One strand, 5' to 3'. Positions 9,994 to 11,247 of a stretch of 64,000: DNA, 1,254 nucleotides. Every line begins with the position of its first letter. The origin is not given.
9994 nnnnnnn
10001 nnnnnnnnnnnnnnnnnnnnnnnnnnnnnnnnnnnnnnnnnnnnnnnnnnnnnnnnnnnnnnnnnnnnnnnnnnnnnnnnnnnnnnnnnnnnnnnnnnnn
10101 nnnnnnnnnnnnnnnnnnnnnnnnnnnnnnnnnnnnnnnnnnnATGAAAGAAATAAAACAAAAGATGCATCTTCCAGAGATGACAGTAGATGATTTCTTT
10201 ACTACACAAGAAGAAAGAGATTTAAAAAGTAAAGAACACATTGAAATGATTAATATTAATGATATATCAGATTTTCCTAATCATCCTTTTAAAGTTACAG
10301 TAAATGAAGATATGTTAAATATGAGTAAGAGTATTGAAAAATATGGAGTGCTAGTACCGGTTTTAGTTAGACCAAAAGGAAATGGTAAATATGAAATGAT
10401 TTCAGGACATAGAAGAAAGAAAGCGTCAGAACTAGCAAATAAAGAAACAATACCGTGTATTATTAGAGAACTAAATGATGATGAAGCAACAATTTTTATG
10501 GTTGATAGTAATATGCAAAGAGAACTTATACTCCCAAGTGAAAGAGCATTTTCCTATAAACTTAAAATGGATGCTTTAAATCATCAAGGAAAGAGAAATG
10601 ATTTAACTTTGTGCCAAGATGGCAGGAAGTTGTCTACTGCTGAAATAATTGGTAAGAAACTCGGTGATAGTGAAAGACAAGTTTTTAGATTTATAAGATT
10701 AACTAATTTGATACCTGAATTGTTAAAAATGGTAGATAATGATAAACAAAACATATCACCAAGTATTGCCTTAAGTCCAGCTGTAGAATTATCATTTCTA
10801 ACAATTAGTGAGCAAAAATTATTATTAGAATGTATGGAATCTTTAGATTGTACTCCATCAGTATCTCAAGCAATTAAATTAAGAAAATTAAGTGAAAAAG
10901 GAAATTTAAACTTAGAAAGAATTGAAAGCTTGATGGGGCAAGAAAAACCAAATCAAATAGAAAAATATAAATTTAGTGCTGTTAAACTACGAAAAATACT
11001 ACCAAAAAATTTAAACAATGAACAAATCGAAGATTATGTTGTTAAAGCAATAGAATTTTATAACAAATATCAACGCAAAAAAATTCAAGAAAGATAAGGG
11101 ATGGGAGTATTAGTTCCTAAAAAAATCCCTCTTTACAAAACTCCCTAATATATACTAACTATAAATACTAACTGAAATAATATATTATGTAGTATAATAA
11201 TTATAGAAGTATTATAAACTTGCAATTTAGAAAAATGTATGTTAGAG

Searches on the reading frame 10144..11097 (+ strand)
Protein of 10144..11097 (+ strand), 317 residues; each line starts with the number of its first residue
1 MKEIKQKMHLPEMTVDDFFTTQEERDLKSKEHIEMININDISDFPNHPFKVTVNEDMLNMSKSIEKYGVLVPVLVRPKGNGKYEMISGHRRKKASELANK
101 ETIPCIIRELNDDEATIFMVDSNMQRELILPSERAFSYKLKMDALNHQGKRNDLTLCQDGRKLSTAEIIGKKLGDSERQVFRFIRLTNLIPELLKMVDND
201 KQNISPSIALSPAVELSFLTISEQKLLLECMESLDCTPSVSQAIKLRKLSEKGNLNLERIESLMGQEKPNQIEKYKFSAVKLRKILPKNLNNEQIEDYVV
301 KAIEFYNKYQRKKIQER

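Call 14: search_protein_families(library=pfam, proteins=[window:10144-11097:+], max_evalue=0.01)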
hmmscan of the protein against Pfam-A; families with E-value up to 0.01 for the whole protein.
window:10144-11097:+ (317 aa): 1 family
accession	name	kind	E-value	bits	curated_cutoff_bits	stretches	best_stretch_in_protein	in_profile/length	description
PF02195.25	ParB_N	-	1.6e-18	66.9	26.3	1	32-124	2-94/95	ParB N-terminal domain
